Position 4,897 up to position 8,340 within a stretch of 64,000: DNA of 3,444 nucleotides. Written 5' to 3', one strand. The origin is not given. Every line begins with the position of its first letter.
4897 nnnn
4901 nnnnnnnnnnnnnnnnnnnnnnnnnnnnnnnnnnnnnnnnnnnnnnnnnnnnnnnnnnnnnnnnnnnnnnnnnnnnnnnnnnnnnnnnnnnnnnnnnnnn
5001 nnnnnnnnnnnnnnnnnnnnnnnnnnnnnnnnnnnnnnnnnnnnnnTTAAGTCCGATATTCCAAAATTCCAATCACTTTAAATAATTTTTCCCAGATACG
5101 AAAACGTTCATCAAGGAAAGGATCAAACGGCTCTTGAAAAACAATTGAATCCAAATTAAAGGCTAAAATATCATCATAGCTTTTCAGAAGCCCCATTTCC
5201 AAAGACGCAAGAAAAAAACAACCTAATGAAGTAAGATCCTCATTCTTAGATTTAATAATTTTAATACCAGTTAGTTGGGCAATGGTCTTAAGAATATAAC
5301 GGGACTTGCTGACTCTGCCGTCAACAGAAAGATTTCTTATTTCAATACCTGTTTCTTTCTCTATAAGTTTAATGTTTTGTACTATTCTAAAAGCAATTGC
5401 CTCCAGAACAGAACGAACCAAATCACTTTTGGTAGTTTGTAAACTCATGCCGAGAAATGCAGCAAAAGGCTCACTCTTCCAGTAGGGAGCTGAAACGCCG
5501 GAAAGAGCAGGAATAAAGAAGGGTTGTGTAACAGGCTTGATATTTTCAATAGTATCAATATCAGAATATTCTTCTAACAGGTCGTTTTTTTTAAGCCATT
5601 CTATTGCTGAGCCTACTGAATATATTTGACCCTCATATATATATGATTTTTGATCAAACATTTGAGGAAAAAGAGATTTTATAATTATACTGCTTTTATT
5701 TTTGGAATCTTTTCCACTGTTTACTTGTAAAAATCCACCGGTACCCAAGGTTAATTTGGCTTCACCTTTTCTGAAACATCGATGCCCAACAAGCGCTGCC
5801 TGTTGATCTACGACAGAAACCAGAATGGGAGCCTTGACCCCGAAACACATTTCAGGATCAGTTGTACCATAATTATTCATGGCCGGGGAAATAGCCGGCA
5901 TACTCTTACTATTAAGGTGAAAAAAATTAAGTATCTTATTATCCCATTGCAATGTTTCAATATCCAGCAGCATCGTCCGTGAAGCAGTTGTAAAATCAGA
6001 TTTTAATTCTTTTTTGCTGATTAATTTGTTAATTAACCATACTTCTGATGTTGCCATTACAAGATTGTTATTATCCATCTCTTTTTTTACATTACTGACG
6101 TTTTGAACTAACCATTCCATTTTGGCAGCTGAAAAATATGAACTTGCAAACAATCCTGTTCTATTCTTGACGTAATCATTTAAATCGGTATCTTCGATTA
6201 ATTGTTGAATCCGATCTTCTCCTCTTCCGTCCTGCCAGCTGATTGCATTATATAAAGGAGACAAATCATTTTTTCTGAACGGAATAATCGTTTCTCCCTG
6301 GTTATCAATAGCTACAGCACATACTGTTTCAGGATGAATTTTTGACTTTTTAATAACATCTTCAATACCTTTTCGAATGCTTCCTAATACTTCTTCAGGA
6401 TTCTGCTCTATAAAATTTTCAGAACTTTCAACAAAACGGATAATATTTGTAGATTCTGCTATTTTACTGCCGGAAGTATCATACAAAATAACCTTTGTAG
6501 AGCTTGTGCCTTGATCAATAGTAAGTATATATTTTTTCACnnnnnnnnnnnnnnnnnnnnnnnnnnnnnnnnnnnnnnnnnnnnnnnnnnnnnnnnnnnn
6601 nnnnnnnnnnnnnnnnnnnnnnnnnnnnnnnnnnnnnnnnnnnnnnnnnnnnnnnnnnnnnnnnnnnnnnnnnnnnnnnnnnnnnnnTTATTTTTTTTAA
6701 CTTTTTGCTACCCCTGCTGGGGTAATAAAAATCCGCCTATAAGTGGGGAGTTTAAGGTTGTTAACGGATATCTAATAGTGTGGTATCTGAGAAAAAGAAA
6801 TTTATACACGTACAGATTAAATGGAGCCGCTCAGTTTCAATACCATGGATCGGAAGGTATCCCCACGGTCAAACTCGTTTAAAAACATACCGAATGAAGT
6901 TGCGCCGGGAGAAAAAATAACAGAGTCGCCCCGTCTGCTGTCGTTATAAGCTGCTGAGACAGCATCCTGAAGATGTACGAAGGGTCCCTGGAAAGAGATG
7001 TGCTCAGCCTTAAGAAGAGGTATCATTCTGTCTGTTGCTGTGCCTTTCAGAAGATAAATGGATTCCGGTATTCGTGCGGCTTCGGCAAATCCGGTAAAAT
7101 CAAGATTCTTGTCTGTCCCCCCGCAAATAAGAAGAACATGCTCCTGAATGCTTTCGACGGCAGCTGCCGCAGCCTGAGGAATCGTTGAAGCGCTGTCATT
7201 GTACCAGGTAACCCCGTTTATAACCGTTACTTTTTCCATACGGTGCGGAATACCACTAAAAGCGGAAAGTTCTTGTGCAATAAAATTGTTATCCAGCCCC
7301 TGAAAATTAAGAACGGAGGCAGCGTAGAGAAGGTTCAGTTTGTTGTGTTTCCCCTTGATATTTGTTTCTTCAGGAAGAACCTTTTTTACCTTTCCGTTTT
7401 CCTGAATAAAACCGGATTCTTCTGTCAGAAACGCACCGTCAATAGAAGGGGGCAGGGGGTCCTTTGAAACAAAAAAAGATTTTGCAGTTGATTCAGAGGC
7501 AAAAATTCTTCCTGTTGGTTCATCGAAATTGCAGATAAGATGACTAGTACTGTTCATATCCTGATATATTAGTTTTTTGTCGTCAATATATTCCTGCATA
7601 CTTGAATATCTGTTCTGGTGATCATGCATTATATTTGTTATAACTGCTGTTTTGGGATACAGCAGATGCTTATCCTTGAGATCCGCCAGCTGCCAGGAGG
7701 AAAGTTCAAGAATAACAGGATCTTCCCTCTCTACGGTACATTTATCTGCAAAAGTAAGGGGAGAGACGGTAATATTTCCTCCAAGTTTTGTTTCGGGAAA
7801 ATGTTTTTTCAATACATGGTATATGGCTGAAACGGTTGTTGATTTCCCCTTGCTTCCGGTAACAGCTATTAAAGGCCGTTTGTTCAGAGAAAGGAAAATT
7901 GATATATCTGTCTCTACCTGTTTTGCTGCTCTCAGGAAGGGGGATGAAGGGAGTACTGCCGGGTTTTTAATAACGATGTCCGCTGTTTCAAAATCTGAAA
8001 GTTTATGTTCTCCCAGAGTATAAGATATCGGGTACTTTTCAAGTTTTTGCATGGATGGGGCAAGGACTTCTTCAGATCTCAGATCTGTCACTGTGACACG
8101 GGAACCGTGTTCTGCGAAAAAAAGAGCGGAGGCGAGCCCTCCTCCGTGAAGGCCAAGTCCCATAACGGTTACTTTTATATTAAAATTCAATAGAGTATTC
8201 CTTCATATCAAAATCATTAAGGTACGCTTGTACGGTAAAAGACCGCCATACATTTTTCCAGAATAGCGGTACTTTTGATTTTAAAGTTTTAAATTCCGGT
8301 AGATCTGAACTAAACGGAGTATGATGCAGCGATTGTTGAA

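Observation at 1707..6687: Two promoters 4920 bp apart share a composite operator of unknown regulator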

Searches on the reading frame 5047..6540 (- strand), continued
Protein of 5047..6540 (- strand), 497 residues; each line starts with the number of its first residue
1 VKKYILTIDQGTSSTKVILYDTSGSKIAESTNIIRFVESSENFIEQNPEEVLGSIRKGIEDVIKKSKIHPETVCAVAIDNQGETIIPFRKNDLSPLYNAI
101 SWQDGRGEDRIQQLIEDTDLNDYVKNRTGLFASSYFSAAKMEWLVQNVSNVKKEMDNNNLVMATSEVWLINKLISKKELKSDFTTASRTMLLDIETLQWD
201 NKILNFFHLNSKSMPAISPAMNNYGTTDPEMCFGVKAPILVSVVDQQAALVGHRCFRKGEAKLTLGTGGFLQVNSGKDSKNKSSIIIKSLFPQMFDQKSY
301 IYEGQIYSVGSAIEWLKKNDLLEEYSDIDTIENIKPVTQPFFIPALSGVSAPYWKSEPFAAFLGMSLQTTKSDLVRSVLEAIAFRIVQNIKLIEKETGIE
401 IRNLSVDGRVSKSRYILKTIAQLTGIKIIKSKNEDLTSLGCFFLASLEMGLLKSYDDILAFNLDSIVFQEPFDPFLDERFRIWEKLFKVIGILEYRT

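Call 28: find_encoding_contigs(protein=P0012, flank=10000, max_places=2)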
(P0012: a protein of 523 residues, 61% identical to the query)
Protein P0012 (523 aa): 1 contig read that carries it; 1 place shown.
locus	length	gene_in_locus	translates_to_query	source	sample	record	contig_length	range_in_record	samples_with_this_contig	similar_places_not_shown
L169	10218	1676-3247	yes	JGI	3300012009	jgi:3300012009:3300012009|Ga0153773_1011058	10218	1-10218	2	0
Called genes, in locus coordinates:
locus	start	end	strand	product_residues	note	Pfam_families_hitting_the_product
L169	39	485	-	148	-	PF01966:HD (faint)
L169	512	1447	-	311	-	PF00126:HTH_1, PF03466:LysR_substrate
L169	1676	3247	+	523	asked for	PF00370:FGGY_N, PF02782:FGGY_C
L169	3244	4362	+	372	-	PF00266:Aminotran_5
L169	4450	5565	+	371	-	PF03480:DctP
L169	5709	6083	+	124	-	PF04290:DctQ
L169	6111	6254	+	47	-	-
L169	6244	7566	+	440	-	PF06808:DctM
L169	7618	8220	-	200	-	PF07478:Dala_Dala_lig_C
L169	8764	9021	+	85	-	-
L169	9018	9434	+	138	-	PF00078:RVT_1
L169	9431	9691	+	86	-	PF00078:RVT_1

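Call 29: find_encoding_contigs(protein=P0013, flank=10000, max_places=2)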
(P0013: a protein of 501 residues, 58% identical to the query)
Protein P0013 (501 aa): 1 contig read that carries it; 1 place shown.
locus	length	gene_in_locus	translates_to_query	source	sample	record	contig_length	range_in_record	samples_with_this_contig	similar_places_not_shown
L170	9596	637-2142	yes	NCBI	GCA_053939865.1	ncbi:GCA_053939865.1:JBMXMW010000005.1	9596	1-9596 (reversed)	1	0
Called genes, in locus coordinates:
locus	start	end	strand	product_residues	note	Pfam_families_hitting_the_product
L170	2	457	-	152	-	?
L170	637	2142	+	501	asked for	PF00370:FGGY_N, PF02782:FGGY_C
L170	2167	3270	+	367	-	PF00266:Aminotran_5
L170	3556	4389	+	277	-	PF00149:Metallophos, PF12850:Metallophos_2 (weak)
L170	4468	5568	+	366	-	PF01547:SBP_bac_1, PF13416:SBP_bac_8, PF13531:SBP_bac_11 (faint), PF13343:SBP_bac_6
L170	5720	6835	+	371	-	PF00005:ABC_tran, PF08402:TOBE_2 (weak)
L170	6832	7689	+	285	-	PF00528:BPD_transp_1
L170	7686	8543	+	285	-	PF00528:BPD_transp_1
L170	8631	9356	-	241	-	PF00392:GntR, PF07702:UTRA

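Call 41: search_protein_families(library=ncbifam, proteins=[L001:6361-7194:+], max_evalue=0.001)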
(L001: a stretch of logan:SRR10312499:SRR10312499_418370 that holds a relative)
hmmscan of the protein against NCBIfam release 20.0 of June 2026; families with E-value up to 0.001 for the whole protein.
L001:6361-7194:+ (277 aa): 6 families
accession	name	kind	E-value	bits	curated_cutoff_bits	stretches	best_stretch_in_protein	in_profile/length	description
NF050112.1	PhdiestSpdARhizob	equivalog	3.3e-33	115.4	400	1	12-241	6-239/264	2', 3'cyclic nucleotide phosphodiesterase SpdA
NF008359.0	PRK11148.1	equivalog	1.7e-28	99.9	225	1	8-225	17-230/275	3',5'-cyclic-AMP phosphodiesterase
NF053861.1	DS8_antiphage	equivalog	2.6e-05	22.2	790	1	12-91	3-88/994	anti-phage protein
TIGR03729.1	acc_ester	subfamily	5.7e-05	22.6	148.25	1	11-94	5-79/239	putative phosphoesterase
TIGR03767.1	P_acnes_RR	hypoth_equivalog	0.00014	20.6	330.75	0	104-201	286-391/496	TIGR03767 family metallophosphoesterase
TIGR00619.1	sbcd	subfamily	0.00037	20.4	77.65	1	12-94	7-93/252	exonuclease subunit SbcD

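Call 51: search_protein_families(library=ncbifam, proteins=[L170:4468-5568:+, L170:5720-6835:+, L170:6832-7689:+, L170:7686-8543:+, L170:3556-4389:+, L170:2167-3270:+], max_evalue=1e-10)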
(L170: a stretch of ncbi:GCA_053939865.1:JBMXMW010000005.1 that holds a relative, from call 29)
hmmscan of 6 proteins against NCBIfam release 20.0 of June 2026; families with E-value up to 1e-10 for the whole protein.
L170:4468-5568:+ (366 aa): 3 families
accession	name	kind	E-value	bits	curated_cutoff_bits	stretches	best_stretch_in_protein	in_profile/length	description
NF007962.0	PRK10682.1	equivalog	1.2e-34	119.9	636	1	5-337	6-342/370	spermidine/putrescine ABC transporter substrate-binding protein PotF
NF007048.0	PRK09501.1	equivalog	1.1e-33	116.6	582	1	19-321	13-306/348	spermidine/putrescine ABC transporter substrate-binding protein PotD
NF041888.1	ABC_SBP_YdcS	equivalog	8.2e-22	77.5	725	1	11-312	11-323/379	putative ABC transporter substrate-binding protein YdcS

L170:5720-6835:+ (371 aa): 172 families (the best 25 are shown)
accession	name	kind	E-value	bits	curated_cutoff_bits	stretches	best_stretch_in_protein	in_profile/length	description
NF006987.0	PRK09452.1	equivalog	2.6e-103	345.6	482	1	6-354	18-369/378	spermidine/putrescine ABC transporter ATP-binding protein PotA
NF043075.1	MMSYN1_0197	equivalog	3.8e-101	338.4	550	1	7-327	4-318/341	spermidine/putrescine ABC transporter ATP-binding protein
TIGR03265.1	PhnT2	equivalog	9e-100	334.3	457.7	1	6-350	5-345/353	putative 2-aminoethylphosphonate ABC transporter ATP-binding protein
TIGR01187.1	potA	subfamily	3.3e-98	328.7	355.6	1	36-353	1-321/325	polyamine ABC transporter ATP-binding protein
NF008653.0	PRK11650.1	subfamily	1.3e-89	300.7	432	1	6-305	4-304/357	sn-glycerol-3-phosphate ABC transporter ATP-binding protein UgpC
NF008513.0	PRK11432.1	equivalog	2.7e-85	286.3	496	1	6-316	7-312/351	ferric ABC transporter ATP-binding protein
NF008233.0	PRK11000.1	equivalog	1.8e-83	280.4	568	1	5-317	3-318/369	maltose/maltodextrin ABC transporter ATP-binding protein MalK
NF008621.0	PRK11607.1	equivalog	2.7e-83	279.8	613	1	10-304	24-320/377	putrescine ABC transporter ATP-binding subunit PotG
TIGR00968.1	3a0106s01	subfamily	6.8e-80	268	342.75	1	7-241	2-236/237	sulfate ABC transporter ATP-binding protein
NF040933.2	ABC_arch_GlcV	equivalog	1.5e-78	264.1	450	1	6-316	3-322/357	glucose ABC transporter ATP-binding protein GlcV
NF040840.2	tungstate_WtpC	equivalog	9.4e-77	258.6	440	1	10-350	6-340/347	tungstate ABC transporter ATP-binding protein WtpC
NF008105.0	PRK10851.1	equivalog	8.6e-72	241.8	502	1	6-328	3-324/362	sulfate/thiosulfate ABC transporter ATP-binding protein CysA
TIGR03258.1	PhnT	equivalog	7.7e-71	239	499.15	1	7-349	10-349/359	2-aminoethylphosphonate ABC transport system ATP-binding subunit PhnT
TIGR01186.1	proV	subfamily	4.8e-59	200.3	326.6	1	14-240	2-234/363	betaine/proline/choline family ABC transporter ATP-binding protein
NF040729.1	ABC_ATP_SaoA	equivalog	8e-51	172.8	360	1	21-214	21-213/248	ABC transporter ATP-binding protein SaoA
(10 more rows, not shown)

L170:6832-7689:+ (285 aa): 11 families
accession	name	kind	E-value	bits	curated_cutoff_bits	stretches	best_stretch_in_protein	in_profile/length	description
NF007044.0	PRK09497.1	equivalog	3.1e-48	164.7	348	1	21-271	17-270/285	spermidine/putrescine ABC transporter permease PotB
NF007963.0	PRK10683.1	equivalog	7.1e-43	147.2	489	1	13-270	46-304/317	putrescine ABC transporter permease PotH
NF043074.1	MMSYN1_0196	equivalog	2.1e-24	86.3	350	1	13-269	11-256/277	spermidine/putrescine ABC transporter permease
NF011624.0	PRK15050.1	equivalog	3.9e-23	82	247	1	13-268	25-278/297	2-aminoethylphosphonate ABC transporter permease subunit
TIGR03262.1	PhnU2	equivalog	8.6e-20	70.9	593.25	1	15-268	6-249/546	putative 2-aminoethylphosphonate ABC transporter permease subunit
TIGR03226.1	PhnU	equivalog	2.9e-16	59.8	283.45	1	19-266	49-294/311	2-aminoethylphosphonate ABC transporter permease subunit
TIGR01581.1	Mo_ABC_porter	hypoth_equivalog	4.7e-16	59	210.3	1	50-268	8-222/225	ABC transporter permease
TIGR02139.1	permease_CysT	equivalog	1.1e-15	58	246.1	1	22-268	15-251/265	sulfate ABC transporter permease subunit CysT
TIGR02141.1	modB_ABC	equivalog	6.4e-15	55.3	182.6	1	72-267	7-197/208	molybdate ABC transporter permease subunit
TIGR00969.1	3a0106s02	subfamily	2.6e-14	53.4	240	1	21-265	25-257/272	sulfate ABC transporter permease subunit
NF006939.0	PRK09421.1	equivalog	7.2e-11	41.9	262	0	68-223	11-165/230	molybdate ABC transporter permease subunit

L170:7686-8543:+ (285 aa): 11 families
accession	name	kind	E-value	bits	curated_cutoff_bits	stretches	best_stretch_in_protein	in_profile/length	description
NF007889.0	PRK10592.1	equivalog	7.4e-36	124.2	476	1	21-277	18-260/281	putrescine ABC transporter permease PotI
NF007047.0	PRK09500.1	equivalog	6.2e-33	114.5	326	1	11-279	3-250/257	spermidine/putrescine ABC transporter permease PotC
TIGR01581.1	Mo_ABC_porter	hypoth_equivalog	4.6e-23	81.9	210.3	1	69-273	16-222/225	ABC transporter permease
NF043073.1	MMSYN1_0195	equivalog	1.9e-17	62.8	1250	1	12-269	6-236/1021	spermidine/putrescine ABC transporter permease/substrate-binding protein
NF040839.1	tungstate_WtpB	equivalog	1.5e-16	60.8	340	1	68-270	38-237/251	tungstate ABC transporter permease WtpB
TIGR02141.1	modB_ABC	equivalog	1.2e-15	57.8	182.6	1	78-280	2-206/208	molybdate ABC transporter permease subunit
NF006939.0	PRK09421.1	equivalog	2.4e-15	56.6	262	1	71-279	7-215/230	molybdate ABC transporter permease subunit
TIGR03255.1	PhnV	equivalog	6.1e-15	55.6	358.7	1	22-273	23-257/270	2-aminoethylphosphonate ABC transport system, membrane component PhnV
TIGR03262.1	PhnU2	equivalog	5.2e-12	45.2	593.25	1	66-249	46-224/546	putative 2-aminoethylphosphonate ABC transporter permease subunit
TIGR00969.1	3a0106s02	subfamily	2.6e-11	43.5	240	1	60-270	47-259/272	sulfate ABC transporter permease subunit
TIGR02139.1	permease_CysT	equivalog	3.1e-11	43.4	246.1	1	66-252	42-230/265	sulfate ABC transporter permease subunit CysT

L170:3556-4389:+ (277 aa): 2 families
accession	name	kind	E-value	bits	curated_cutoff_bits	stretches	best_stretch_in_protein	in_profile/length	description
NF050112.1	PhdiestSpdARhizob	equivalog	1.1e-29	103.9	400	1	12-241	6-239/264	2', 3'cyclic nucleotide phosphodiesterase SpdA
NF008359.0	PRK11148.1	equivalog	4.2e-28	98.6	225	1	4-227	13-232/275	3',5'-cyclic-AMP phosphodiesterase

L170:2167-3270:+ (367 aa): 8 families
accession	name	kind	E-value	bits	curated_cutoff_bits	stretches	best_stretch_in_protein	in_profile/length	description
TIGR03301.1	PhnW-AepZ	equivalog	8.7e-87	291.8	360.8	1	6-363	1-354/355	2-aminoethylphosphonate aminotransferase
NF010006.0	PRK13479.1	equivalog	2.5e-69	234.2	296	1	3-362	4-359/369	2-aminoethylphosphonate--pyruvate transaminase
TIGR02326.1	transamin_PhnW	equivalog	2.4e-67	227.6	400.8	1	6-362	5-358/363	2-aminoethylphosphonate--pyruvate transaminase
NF046070.1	PyrdoxPyrvTramin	equivalog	4.2e-50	170.6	600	1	7-347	8-346/369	pyridoxamine--pyruvate transaminase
NF045640.1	AspGlyoxATaseBhcA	equivalog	1.9e-40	139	650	1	1-347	1-347/395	L-aspartate--glyoxylate aminotransferase BhcA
TIGR03402.1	FeS_nifS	equivalog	6.6e-13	48.2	530.75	1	41-189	46-193/379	cysteine desulfurase NifS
TIGR03403.1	nifS_epsilon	equivalog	1.5e-12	47.1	587.7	1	41-192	43-200/382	NifS family cysteine desulfurase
TIGR01366.1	serC_3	equivalog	1.6e-12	47.3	401.65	1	28-272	32-266/361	phosphoserine transaminase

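Call 63: list_cluster_members(proteins=[P0122, P0121, P0123, P0124, P0002, P0005])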
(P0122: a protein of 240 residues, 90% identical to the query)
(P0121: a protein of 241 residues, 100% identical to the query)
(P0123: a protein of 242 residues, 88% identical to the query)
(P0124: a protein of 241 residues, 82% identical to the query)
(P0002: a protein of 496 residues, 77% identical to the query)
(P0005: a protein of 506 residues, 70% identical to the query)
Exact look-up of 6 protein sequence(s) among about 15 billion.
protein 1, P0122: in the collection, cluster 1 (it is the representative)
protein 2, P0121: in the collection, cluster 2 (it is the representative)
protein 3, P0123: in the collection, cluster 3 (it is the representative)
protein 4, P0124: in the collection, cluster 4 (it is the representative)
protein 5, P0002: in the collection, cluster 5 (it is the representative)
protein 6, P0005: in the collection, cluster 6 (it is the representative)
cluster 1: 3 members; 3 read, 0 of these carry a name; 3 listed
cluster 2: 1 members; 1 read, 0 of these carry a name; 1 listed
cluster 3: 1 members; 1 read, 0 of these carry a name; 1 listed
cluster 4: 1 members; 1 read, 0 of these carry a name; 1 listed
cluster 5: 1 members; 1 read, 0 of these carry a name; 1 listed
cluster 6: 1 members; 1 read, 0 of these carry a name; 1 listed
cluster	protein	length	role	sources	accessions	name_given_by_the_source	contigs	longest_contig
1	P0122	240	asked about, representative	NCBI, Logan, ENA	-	-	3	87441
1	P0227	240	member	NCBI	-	-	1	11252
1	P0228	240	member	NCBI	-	-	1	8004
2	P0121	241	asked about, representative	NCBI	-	-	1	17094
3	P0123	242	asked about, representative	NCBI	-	-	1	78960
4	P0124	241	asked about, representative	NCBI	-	-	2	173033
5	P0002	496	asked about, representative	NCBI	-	-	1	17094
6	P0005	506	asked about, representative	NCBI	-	-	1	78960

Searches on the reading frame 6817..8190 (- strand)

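Call 12: search_protein_families(library=ncbifam, proteins=[window:6817-8190:-], max_evalue=0.00001)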
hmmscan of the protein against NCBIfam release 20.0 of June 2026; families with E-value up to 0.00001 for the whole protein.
window:6817-8190:- (457 aa): 17 families
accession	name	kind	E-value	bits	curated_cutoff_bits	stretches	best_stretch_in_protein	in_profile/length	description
TIGR01087.1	murD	equivalog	5.5e-120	401.4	211.95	1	6-451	1-440/441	UDP-N-acetylmuramoyl-L-alanine--D-glutamate ligase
TIGR01082.1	murC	equivalog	4.5e-25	88.6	335.1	1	12-350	5-339/449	UDP-N-acetylmuramate--L-alanine ligase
NF053645.1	pMurC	equivalog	2e-23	82.8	560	1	17-232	11-232/492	pseudomurein biosynthesis peptide ligase pMurC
TIGR01143.1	murF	subfamily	1.9e-22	79.8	288.6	1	104-349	73-319/418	UDP-N-acetylmuramoyl-tripeptide--D-alanyl-D-alanine ligase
NF001126.0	PRK00139.1-4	equivalog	7e-21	74.3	373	1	104-347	103-361/486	UDP-N-acetylmuramoyl-L-alanyl-D-glutamate--2,6-diaminopimelate ligase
NF053647.1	pMurD2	equivalog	1.2e-19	70.5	550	1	6-242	2-234/405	pseudomurein biosynthesis peptide ligase pMurD2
TIGR01085.1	murE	subfamily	1.4e-18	67.1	257.3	1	103-348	83-352/472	UDP-N-acetylmuramyl-tripeptide synthetase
NF053646.1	pMurD1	equivalog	1.1e-17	63.8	610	1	6-355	2-355/465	pseudomurein biosynthesis peptide ligase pMurD1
NF008896.0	PRK11929.1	equivalog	4.1e-17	61.3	1023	1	107-335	114-364/965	bifunctional UDP-N-acetylmuramoyl-L-alanyl-D-glutamate--2,6-diaminopimelate ligase MurE/UDP-N-acetylmuramoyl-tripeptide--D-alanyl-D-alanine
NF001124.0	PRK00139.1-2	equivalog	1.3e-15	57.1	476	1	106-351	110-374/500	UDP-N-acetylmuramoyl-L-alanyl-D-glutamate--2,6-diaminopimelate ligase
NF001123.0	PRK00139.1-1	equivalog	8.2e-14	51.1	586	1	157-352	176-374/493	UDP-N-acetylmuramoyl-L-alanyl-D-glutamate--2,6-diaminopimelate ligase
TIGR01081.1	mpl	equivalog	3.9e-10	39.3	388.7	1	102-352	99-347/448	UDP-N-acetylmuramate:L-alanyl-gamma-D-glutamyl-meso-diaminopimelate ligase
NF033197.0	F430_CfbE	equivalog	1e-09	37.9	250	0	24-131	15-125/430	coenzyme F430 synthase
NF053648.1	pMurE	equivalog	6.7e-09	35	600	1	108-322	101-325/464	pseudomurein biosynthesis peptide ligase pMurE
TIGR02068.2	cya_phycin_syn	equivalog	1.2e-07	30.2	850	0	182-312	568-713/862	cyanophycin synthetase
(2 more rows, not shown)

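Call 13: search_protein_families(library=pfam, proteins=[window:6817-8190:-], max_evalue=0.00001)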
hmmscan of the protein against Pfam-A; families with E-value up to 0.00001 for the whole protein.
window:6817-8190:- (457 aa): 3 families
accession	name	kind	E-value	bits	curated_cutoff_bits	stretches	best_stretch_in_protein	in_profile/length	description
PF08245.18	Mur_ligase_M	-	9.3e-24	84.9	24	1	110-293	1-199/200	Mur ligase middle domain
PF21799.2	MurD-like_N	-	7.9e-09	36.1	27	1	6-95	2-85/88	Mur ligase MurD-like, N-terminal domain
PF02875.26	Mur_ligase_C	-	6.1e-07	30.8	28.4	1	316-428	1-125/127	Mur ligase, glutamate ligase domain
